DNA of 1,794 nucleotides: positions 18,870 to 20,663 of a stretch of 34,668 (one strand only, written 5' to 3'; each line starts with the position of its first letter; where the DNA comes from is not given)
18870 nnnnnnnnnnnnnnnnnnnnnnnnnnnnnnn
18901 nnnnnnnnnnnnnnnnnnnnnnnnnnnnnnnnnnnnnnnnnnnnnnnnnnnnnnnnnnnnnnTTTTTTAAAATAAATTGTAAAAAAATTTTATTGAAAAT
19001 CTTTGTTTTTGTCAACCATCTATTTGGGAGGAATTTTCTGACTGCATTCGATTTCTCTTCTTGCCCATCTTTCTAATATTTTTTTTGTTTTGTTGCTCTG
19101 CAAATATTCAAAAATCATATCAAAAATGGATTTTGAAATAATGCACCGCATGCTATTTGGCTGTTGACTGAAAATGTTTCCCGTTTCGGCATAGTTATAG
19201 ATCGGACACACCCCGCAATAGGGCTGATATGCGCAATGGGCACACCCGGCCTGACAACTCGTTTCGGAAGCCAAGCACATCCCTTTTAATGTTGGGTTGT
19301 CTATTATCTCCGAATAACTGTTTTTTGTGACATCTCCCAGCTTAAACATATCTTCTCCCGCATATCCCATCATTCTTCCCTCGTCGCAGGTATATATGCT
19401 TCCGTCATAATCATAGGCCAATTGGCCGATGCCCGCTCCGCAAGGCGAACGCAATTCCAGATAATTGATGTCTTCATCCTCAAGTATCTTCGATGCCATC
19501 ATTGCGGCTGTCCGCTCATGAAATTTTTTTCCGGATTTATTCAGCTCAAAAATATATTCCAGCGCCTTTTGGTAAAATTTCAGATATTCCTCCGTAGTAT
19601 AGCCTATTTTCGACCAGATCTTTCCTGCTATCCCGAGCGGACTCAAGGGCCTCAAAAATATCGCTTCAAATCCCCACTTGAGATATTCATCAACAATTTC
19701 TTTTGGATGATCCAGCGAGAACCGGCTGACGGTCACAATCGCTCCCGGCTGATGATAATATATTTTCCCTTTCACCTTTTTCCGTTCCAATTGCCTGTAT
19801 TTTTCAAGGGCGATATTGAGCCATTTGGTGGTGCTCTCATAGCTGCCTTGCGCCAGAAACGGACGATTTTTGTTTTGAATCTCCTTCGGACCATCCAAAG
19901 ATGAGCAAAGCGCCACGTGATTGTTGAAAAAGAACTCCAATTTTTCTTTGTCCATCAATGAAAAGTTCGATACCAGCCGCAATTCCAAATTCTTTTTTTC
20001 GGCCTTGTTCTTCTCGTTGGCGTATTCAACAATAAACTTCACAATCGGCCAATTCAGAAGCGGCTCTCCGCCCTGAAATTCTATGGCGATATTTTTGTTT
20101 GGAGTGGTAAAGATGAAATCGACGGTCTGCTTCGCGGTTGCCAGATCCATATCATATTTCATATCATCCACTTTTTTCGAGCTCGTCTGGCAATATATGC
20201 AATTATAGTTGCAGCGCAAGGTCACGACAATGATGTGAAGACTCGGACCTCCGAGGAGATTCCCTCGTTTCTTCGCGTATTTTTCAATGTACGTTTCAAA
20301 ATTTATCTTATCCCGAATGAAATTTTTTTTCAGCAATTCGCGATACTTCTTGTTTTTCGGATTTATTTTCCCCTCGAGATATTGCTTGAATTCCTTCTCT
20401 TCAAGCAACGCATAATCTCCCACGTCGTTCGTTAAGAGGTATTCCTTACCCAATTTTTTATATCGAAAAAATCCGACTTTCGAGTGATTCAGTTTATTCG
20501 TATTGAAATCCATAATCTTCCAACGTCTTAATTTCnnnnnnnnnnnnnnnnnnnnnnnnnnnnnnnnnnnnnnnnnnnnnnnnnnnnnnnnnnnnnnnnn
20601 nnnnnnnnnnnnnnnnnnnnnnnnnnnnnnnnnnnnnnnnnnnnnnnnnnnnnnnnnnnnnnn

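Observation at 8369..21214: Expanded His-Xaa-Ser (Hxs)-type peptide-maturation operon with nine radical SAM genes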

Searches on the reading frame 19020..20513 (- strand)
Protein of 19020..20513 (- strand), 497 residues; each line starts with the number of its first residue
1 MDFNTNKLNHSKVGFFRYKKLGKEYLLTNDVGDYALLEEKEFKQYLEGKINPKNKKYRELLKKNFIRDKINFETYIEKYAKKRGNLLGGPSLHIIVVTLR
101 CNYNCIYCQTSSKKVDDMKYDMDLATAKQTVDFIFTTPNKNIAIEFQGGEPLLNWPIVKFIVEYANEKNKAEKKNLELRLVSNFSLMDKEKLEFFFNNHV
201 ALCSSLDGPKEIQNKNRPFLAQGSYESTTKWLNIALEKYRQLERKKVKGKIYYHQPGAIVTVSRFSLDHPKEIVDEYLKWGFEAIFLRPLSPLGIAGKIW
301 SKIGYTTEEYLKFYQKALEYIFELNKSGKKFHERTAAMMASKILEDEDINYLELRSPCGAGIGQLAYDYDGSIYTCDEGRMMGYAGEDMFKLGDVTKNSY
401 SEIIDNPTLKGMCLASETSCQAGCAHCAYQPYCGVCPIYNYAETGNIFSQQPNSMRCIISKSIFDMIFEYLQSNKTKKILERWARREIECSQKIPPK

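Call 3: search_protein_families(library=ncbifam, proteins=[window:19020-20513:-], max_evalue=0.01)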
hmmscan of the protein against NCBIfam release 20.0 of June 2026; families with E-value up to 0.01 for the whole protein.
window:19020-20513:- (497 aa): 62 families (the best 25 are shown)
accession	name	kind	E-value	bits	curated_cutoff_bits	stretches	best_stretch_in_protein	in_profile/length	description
TIGR03978.1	rSAM_paired_1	equivalog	8.3e-158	526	370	1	15-484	3-466/466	His-Xaa-Ser system radical SAM maturase HxsB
NF047865.1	rSAM_PapB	equivalog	3.5e-39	134.9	340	1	95-447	7-327/330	PapB family radical SAM/SPASM ranthipeptide maturase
TIGR04064.1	rSAM_nif11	equivalog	1.8e-38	132.4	518.7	1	94-468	81-430/459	nif11-like peptide radical SAM maturase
TIGR03974.1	rSAM_six_Cys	equivalog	3.3e-34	118.5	425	1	39-458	48-436/451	thioether cross-link-forming SCIFF peptide maturase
NF040492.1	not_ScfB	exception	6.6e-33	114.2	855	1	43-462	51-439/450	ScfB-related radical SAM/SPASM orphan maturase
TIGR03906.1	quino_hemo_SAM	equivalog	5e-32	111.1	453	2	94-240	97-246/467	quinohemoprotein amine dehydrogenase maturation protein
TIGR04068.1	rSAM_ocin_clost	equivalog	2.1e-31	109.3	500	1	35-462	30-444/462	Cys-rich peptide radical SAM maturase CcpM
TIGR03942.1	sulfatase_rSAM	equivalog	4.5e-24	85.2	349.45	1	97-473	7-359/363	anaerobic sulfatase maturase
TIGR04083.1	rSAM_pep_methan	hypoth_equivalog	1.7e-22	79.8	300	2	94-239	3-140/376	TIGR04083 family peptide-modifying radical SAM enzyme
NF041298.1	rSAM_mat_DynA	equivalog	4.3e-21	75.3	450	1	94-448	4-333/356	dynobactin maturation radical SAM/SPASM protein DynA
NF035951.1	rSAM_RumMC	equivalog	3.4e-20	72.2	720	1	39-245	59-269/510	RumMC family radical SAM sactipeptide maturase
TIGR04163.1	rSAM_cobopep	equivalog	1.4e-18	66.8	375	1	94-448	67-399/428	peptide-modifying radical SAM enzyme CbpB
TIGR04280.1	geopep_mat_rSAM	hypoth_equivalog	2.3e-18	66.4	400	1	30-229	25-224/428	geopeptide radical SAM maturase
NF038170.1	lachnocin_rSAM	equivalog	2.4e-17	63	550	1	52-248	33-236/440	lachnocin radical SAM maturase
NF038107.1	rSAM_NF038107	equivalog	2e-16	59.8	600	1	25-231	18-229/444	Cys-every-fifth radical SAM/SPASM peptide maturase CefB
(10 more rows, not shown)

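Call 6: search_protein_families(library=pfam, proteins=[window:19020-20513:-], max_evalue=0.01)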
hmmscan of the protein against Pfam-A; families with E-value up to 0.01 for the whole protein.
window:19020-20513:- (497 aa): 3 families
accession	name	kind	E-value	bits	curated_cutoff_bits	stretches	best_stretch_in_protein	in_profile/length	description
PF04055.27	Radical_SAM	-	6.7e-12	46.3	29.5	1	95-236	1-137/166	Radical SAM superfamily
PF13353.11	Fer4_12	-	1.6e-06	28.9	22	1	89-215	3-122/137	4Fe-4S single cluster domain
PF13186.11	SPASM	-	7.6e-05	23.4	21.5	1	358-427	1-66/67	Iron-sulfur cluster-binding domain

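Call 17: find_related_loci(query=window:19020-20513:-, collection=genome_contigs, flank=10000)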
Query window:19020-20513:- (497 aa) in genome_contigs; peptide patterns used: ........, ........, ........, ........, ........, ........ (x = any residue, [..] = any of these).
53 stretches matched a pattern, but none encodes a relative of the query by tblastn (E <= 1e-3).

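Call 18: find_homologous_proteins(query=window:19020-20513:-, max_evalue=1e-30)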
Query window:19020-20513:- (497 aa): 6007 proteins with E <= 1e-30 among 8000 candidates; the best 120 are listed.
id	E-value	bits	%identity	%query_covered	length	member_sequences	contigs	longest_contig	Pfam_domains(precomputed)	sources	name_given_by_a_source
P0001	0.0e+0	1152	100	100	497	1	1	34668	PF04055.28,PF13353.12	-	-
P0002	2.4e-258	876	73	100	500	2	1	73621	PF04055.28,PF13353.12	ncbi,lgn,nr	ncbi:MAG: His-Xaa-Ser system radical SAM maturase HxsB [Candidatus Moranbacteria bacterium]|nr:His-X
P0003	1.3e-233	794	68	98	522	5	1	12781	PF04055.28,PF13353.12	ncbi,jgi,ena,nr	ncbi:His-Xaa-Ser system radical SAM maturase HxsB [bacterium]|nr:MAG: His-Xaa-Ser system radical SAM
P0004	3.1e-232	790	67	98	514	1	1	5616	PF04055.28,PF13353.12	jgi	jgi:uncharacterized protein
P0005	1.4e-231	788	67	99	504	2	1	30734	PF04055.28,PF13353.12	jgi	jgi:His-Xaa-Ser system radical SAM maturase HxsB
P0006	1.2e-217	742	64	97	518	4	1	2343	PF04055.28,PF13353.12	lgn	-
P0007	2.0e-211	721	62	98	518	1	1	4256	PF04055.28,PF13353.12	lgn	-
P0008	5.5e-210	717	62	98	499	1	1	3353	PF13186.12,PF04055.28,PF13353.12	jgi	-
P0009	9.9e-209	712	62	97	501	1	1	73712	PF04055.28,PF13353.12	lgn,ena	-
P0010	7.0e-208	710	62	97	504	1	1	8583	PF04055.28,PF13353.12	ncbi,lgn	-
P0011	9.5e-206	703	64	97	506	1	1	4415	PF13186.12,PF04055.28,PF13353.12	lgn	-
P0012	1.0e-203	696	62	98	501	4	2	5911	PF04055.28,PF13353.12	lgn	-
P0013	4.1e-202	691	63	97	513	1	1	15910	PF13186.12,PF04055.28,PF13353.12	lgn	-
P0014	9.0e-201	686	60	98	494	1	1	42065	PF04055.28,PF13353.12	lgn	-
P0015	1.3e-200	686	61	97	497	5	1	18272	PF13186.12,PF04055.28,PF13353.12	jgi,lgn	jgi:His-Xaa-Ser system radical SAM maturase HxsB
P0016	1.4e-197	676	59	98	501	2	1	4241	PF13186.12,PF04055.28,PF13353.12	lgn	-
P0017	2.9e-197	675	62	97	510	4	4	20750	PF04055.28,PF13353.12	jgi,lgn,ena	jgi:His-Xaa-Ser system radical SAM maturase HxsB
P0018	3.2e-196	671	59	97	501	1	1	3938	PF04055.28,PF13353.12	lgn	-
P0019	3.7e-179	615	56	98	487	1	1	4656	PF13186.12,PF04055.28,PF13353.12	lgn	-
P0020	1.1e-176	607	58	97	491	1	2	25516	PF04055.28,PF13353.12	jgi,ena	-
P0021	6.4e-176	604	55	97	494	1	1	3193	PF04055.28,PF13353.12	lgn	-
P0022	3.3e-175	602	57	96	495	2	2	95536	PF04055.28,PF13353.12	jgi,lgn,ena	-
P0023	7.0e-175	601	55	97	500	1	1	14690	PF13186.12,PF04055.28,PF13353.12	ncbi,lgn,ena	-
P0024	1.9e-172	593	55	97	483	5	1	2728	PF04055.28,PF13353.12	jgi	-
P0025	1.3e-171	590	56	96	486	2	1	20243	PF04055.28,PF13353.12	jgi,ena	-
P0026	1.5e-171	590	54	98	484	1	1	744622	PF04055.28,PF13353.12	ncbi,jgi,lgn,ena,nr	ncbi:His-Xaa-Ser system radical SAM maturase HxsB [Patescibacteria group bacterium]|nr:His-Xaa-Ser s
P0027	3.1e-171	589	56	96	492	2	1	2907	PF04055.28,PF13353.12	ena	-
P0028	1.4e-170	587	56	96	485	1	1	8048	PF04055.28,PF13353.12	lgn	-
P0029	1.9e-170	586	52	99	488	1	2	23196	PF04055.28,PF13353.12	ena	-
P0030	4.6e-170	585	54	99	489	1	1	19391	PF04055.28,PF13353.12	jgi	jgi:His-Xaa-Ser system radical SAM maturase HxsB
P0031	1.2e-169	583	51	97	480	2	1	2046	PF04055.28,PF13353.12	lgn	-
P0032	1.8e-169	583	52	97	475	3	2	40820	PF04055.28,PF13353.12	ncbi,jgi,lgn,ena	-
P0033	2.0e-169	583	55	97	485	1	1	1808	PF04055.28,PF13353.12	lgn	-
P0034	1.5e-168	580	55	97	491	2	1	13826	PF04055.28,PF13353.12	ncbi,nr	ncbi:MAG: His-Xaa-Ser system radical SAM maturase HxsB [Spirochaetes bacterium]|nr:His-Xaa-Ser syste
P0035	1.6e-168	580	56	96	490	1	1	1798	PF04055.28,PF13353.12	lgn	-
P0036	7.3e-168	578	54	96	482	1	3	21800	PF04055.28,PF13353.12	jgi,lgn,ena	-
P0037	1.2e-167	577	54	96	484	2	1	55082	PF04055.28,PF13353.12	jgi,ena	-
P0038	1.4e-167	577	54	97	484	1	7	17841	PF04055.28,PF13353.12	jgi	jgi:His-Xaa-Ser system radical SAM maturase HxsB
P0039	1.4e-167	577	55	96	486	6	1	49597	PF04055.28,PF13353.12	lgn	-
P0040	5.3e-167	575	54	98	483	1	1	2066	PF04055.28,PF13353.12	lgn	-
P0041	5.5e-167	575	54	97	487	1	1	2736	PF04055.28,PF13353.12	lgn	-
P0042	1.0e-166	574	52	99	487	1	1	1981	PF04055.28,PF13353.12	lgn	-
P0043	1.1e-166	574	54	97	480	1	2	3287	PF04055.28,PF13353.12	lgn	-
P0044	2.9e-166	572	54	96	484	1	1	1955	PF04055.28,PF13353.12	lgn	-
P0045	4.3e-166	572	52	98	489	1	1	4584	PF04055.28,PF13353.12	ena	-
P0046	6.5e-166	571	54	96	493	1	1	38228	PF04055.28,PF13353.12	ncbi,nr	ncbi:MAG: His-Xaa-Ser system radical SAM maturase HxsB [Spirochaetes bacterium]|nr:His-Xaa-Ser syste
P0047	8.2e-166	571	53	96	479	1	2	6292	PF04055.28,PF13353.12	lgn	-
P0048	8.7e-166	571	54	97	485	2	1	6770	PF04055.28,PF13353.12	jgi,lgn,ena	-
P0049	1.7e-165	570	53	97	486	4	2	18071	PF13186.12,PF04055.28,PF13353.12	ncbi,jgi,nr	ncbi:MAG: His-Xaa-Ser system radical SAM maturase HxsB [Candidatus Omnitrophota bacterium]|nr:His-Xa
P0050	4.3e-165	569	52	98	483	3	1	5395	PF04055.28,PF13353.12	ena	-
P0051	7.9e-165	568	53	97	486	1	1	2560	PF04055.28,PF13353.12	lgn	-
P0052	2.4e-164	566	52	98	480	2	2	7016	PF04055.28,PF13353.12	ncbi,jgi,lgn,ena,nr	ncbi:MAG: His-Xaa-Ser system radical SAM maturase HxsB [Candidatus Nealsonbacteria bacterium]|nr:MAG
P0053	2.6e-164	566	52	97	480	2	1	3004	PF04055.28,PF13353.12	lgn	-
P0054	3.4e-164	566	55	96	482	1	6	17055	PF04055.28,PF13353.12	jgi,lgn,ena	-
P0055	3.6e-164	565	54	97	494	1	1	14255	PF04055.28,PF13353.12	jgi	-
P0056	5.1e-164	565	53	96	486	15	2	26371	PF04055.28,PF13353.12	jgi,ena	-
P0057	5.3e-164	565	53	98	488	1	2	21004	PF13186.12,PF04055.28,PF13353.12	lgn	-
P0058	6.8e-164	565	53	96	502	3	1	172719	PF04055.28,PF13353.12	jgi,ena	-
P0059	7.8e-164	564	52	96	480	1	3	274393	PF04055.28,PF13353.12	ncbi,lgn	-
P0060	1.0e-163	564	51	97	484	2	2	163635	PF13186.12,PF04055.28,PF13353.12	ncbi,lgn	-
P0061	1.3e-163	564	53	97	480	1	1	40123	PF04055.28,PF13353.12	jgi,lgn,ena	-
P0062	1.3e-163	564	51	98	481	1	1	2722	PF04055.28,PF13353.12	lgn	-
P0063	1.4e-163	564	51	98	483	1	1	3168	PF04055.28,PF13353.12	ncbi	-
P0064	1.4e-163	564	50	98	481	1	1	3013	PF04055.28,PF13353.12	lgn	-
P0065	1.8e-163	563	52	98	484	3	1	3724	PF04055.28,PF13353.12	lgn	-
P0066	3.7e-163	562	51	96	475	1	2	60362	PF04055.28,PF13353.12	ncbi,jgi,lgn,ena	-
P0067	4.8e-163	562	55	96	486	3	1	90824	PF04055.28,PF13353.12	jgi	jgi:uncharacterized protein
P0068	5.0e-163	562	50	98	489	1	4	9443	PF04055.28,PF13353.12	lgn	-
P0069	7.0e-163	561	53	95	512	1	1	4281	PF04055.28,PF13353.12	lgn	-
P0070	7.8e-163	561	54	95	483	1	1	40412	PF04055.28,PF13353.12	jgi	jgi:uncharacterized protein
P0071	1.0e-162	561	51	96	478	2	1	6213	PF04055.28,PF13353.12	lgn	-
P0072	1.4e-162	560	51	98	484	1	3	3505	PF04055.28,PF13353.12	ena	-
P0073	1.7e-162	560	53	98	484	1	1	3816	PF04055.28,PF13353.12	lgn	-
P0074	1.8e-162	560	51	98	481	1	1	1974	PF04055.28,PF13353.12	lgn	-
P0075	3.7e-162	559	50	97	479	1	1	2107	PF04055.28,PF13353.12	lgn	-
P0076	8.7e-162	558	52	98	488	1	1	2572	PF04055.28,PF13353.12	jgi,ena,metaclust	metaclust:\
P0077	1.3e-161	557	51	97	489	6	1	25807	PF13186.12,PF04055.28,PF13353.12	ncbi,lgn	-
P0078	1.5e-161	557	50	98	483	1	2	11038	PF13186.12,PF04055.28,PF13353.12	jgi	-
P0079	2.1e-161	556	48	98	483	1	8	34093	PF04055.28,PF13353.12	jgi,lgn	-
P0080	2.3e-161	556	52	98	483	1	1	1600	PF04055.28,PF13353.12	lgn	-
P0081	3.2e-161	556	52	96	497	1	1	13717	PF04055.28,PF13353.12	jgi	jgi:uncharacterized protein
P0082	3.7e-161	556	49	98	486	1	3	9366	PF04055.28,PF13353.12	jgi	-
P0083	8.4e-161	554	50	98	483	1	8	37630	PF13186.12,PF04055.28,PF13353.12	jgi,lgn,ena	-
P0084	1.1e-160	554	52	97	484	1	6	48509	PF13186.12,PF04055.28,PF13353.12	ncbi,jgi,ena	-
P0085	1.1e-160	554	54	96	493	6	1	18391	PF04055.28,PF13353.12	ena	-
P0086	1.1e-160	554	50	96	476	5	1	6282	PF13186.12,PF04055.28,PF13353.12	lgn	-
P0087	1.4e-160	554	49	98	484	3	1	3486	PF13186.12,PF04055.28,PF13353.12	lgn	-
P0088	1.7e-160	553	52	95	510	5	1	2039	PF04055.28,PF13353.12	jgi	-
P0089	1.8e-160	553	52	97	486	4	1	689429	PF04055.28,PF13353.12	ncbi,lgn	ncbi:MAG: His-Xaa-Ser system radical SAM maturase HxsB [Candidatus Nealsonbacteria bacterium]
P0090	1.9e-160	553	52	96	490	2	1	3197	PF04055.28,PF13353.12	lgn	-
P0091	2.5e-160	553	49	98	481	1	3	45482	PF13186.12,PF04055.28,PF13353.12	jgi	-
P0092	2.6e-160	553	50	98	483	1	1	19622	PF04055.28,PF13353.12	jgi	-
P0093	2.6e-160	553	52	97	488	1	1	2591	PF04055.28,PF13353.12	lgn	-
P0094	3.1e-160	553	51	97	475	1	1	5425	PF04055.28,PF13353.12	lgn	-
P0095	3.5e-160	552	49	98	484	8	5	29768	PF13186.12,PF04055.28,PF13353.12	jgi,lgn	-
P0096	4.7e-160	552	50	98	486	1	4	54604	PF04055.28,PF13353.12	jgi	-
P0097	6.4e-160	551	49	98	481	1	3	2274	PF13186.12,PF04055.28,PF13353.12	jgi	-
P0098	6.6e-160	551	51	96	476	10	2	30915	PF13186.12,PF04055.28,PF13353.12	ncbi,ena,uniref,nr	ncbi:His-Xaa-Ser system radical SAM maturase HxsB [Candidatus Azambacteria bacterium RBG_16_47_10]|u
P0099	7.3e-160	551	50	95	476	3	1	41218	PF13186.12,PF04055.28,PF13353.12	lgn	-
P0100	7.8e-160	551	52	97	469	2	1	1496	PF13186.12,PF04055.28,PF13353.12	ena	-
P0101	8.6e-160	551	51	96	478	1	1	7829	PF13186.12,PF04055.28,PF13353.12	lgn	-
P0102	1.1e-159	551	51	96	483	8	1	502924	PF04055.28,PF13353.12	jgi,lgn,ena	-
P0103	1.3e-159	550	50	98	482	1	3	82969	PF13186.12,PF04055.28,PF13353.12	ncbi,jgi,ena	-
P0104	1.5e-159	550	52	95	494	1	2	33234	PF04055.28,PF13353.12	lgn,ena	-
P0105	1.5e-159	550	49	98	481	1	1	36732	PF13186.12,PF04055.28,PF13353.12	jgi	-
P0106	1.8e-159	550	50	97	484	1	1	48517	PF13186.12,PF04055.28,PF13353.12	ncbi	-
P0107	2.1e-159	550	50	97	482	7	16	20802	PF04055.28,PF13353.12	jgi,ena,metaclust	metaclust:\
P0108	2.6e-159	549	49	98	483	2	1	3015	PF04055.28,PF13353.12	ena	-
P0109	2.9e-159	549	49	98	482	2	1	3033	PF04055.28,PF13353.12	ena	-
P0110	5.1e-159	548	53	96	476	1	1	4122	PF04055.28,PF13353.12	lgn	-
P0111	5.3e-159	548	53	97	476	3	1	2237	PF04055.28,PF13353.12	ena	-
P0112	5.4e-159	548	49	97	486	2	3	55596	PF13186.12,PF04055.28,PF13353.12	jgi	jgi:uncharacterized protein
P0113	5.8e-159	548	49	98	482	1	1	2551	PF04055.28,PF13353.12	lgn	-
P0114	5.9e-159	548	49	97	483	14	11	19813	PF13186.12,PF04055.28,PF13353.12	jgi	-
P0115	6.4e-159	548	50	98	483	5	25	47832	PF04055.28,PF13353.12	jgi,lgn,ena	-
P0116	6.7e-159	548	51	95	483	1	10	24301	PF13186.12,PF04055.28,PF13353.12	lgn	-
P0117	9.8e-159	548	50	96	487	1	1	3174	PF04055.28,PF13353.12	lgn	-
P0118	1.0e-158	548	51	97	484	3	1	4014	PF04055.28,PF13353.12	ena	-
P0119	1.2e-158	547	49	97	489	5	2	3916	PF04055.28,PF13353.12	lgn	-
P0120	1.9e-158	547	54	95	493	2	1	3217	PF04055.28,PF13353.12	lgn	-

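Call 19: find_encoding_contigs(protein=P0002, flank=10000, max_places=2)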
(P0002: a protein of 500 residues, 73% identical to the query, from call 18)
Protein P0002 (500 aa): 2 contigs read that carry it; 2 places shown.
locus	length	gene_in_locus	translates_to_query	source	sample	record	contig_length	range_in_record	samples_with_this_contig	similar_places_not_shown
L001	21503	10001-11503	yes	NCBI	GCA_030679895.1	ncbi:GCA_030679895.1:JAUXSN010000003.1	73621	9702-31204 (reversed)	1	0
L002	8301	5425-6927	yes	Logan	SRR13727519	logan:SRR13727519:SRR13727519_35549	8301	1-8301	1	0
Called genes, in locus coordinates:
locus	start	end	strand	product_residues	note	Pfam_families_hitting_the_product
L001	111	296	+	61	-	-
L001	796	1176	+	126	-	-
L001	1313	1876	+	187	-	-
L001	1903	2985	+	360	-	PF01180:DHO_dh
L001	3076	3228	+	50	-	-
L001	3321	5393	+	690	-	PF09826:Beta_propel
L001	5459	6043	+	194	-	PF04542:Sigma70_r2, PF08281:Sigma70_r4_2, PF04545:Sigma70_r4 (weak)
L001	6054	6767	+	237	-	-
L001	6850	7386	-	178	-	-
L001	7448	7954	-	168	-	-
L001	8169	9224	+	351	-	-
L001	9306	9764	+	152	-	PF27806:HxsD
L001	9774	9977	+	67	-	PF27806:HxsD (weak)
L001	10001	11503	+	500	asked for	PF13353:Fer4_12 (weak), PF04055:Radical_SAM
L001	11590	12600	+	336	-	-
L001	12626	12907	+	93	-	-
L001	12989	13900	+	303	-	PF13353:Fer4_12 (weak), PF04055:Radical_SAM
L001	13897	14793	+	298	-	PF04055:Radical_SAM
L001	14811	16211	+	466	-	PF04055:Radical_SAM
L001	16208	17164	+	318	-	PF04055:Radical_SAM, PF13353:Fer4_12 (weak)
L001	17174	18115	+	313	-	PF04055:Radical_SAM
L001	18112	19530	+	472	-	PF04055:Radical_SAM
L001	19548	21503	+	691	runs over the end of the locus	PF04055:Radical_SAM, PF13353:Fer4_12 (faint), PF04055:Radical_SAM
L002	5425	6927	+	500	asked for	PF13353:Fer4_12 (weak), PF04055:Radical_SAM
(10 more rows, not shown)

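Call 20: find_encoding_contigs(protein=P0005, flank=10000, max_places=2)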
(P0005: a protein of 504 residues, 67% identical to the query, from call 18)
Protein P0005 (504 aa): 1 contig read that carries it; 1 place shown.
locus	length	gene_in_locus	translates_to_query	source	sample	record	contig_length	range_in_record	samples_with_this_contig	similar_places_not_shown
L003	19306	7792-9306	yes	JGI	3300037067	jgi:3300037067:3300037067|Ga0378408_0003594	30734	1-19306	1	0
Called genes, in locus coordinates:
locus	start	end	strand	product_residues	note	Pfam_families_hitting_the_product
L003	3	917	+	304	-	?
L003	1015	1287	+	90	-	PF05635:23S_rRNA_IVP (weak)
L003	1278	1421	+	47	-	-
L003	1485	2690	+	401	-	PF28597:T2SSF_N, PF00482:T2SSF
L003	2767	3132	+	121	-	PF05635:23S_rRNA_IVP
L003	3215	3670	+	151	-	PF07963:N_methyl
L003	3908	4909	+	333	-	PF06750:A24_N_bact, PF01478:Peptidase_A24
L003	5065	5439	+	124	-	PF05635:23S_rRNA_IVP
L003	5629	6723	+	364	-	PF18911:PKD_4 (faint), PF25788:Ig_Rha78A_N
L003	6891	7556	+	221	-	PF27806:HxsD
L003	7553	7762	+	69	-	-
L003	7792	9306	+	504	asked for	PF04055:Radical_SAM, PF13353:Fer4_12 (weak)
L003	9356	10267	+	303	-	-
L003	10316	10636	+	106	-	-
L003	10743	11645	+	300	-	PF04055:Radical_SAM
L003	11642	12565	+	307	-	PF04055:Radical_SAM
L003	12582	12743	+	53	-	-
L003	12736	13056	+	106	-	PF13847:Methyltransf_31 (faint), PF08241:Methyltransf_11, PF13649:Methyltransf_25 (weak)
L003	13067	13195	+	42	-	-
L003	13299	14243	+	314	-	PF04055:Radical_SAM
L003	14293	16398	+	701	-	PF04055:Radical_SAM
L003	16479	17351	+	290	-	PF04055:Radical_SAM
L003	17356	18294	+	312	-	PF04055:Radical_SAM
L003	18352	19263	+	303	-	PF04055:Radical_SAM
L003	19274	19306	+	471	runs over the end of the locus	PF04055:Radical_SAM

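Call 21: find_encoding_contigs(protein=P0009, flank=10000, max_places=2)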
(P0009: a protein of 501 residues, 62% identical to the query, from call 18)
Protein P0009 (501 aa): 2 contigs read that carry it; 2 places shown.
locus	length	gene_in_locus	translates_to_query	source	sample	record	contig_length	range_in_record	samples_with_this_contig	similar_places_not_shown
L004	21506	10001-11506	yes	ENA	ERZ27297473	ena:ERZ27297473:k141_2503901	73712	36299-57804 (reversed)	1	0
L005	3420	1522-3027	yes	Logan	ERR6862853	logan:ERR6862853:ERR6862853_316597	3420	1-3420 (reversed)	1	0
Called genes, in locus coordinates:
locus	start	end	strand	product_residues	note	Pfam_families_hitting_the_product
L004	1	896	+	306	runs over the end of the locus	PF06750:A24_N_bact, PF01478:Peptidase_A24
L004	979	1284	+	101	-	-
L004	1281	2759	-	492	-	-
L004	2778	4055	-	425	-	PF00501:AMP-binding (faint)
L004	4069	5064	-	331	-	PF13379:NMT1_2 (weak), PF09084:NMT1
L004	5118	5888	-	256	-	PF00528:BPD_transp_1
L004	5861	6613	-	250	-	PF00005:ABC_tran, PF13304:AAA_21 (faint)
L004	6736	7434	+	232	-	-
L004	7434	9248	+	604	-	PF25788:Ig_Rha78A_N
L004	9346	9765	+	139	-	PF27806:HxsD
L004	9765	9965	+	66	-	-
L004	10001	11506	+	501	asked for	PF04055:Radical_SAM, PF13353:Fer4_12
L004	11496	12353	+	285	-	-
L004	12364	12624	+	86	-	-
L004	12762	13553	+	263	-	-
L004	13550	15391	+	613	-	PF04055:Radical_SAM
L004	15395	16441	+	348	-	PF13353:Fer4_12 (weak), PF04055:Radical_SAM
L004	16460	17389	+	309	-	PF04055:Radical_SAM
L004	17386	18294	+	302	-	PF04055:Radical_SAM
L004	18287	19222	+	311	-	PF04055:Radical_SAM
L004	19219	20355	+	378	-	PF04055:Radical_SAM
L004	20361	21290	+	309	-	PF04055:Radical_SAM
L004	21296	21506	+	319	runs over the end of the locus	PF04055:Radical_SAM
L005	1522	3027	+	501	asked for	PF04055:Radical_SAM, PF13353:Fer4_12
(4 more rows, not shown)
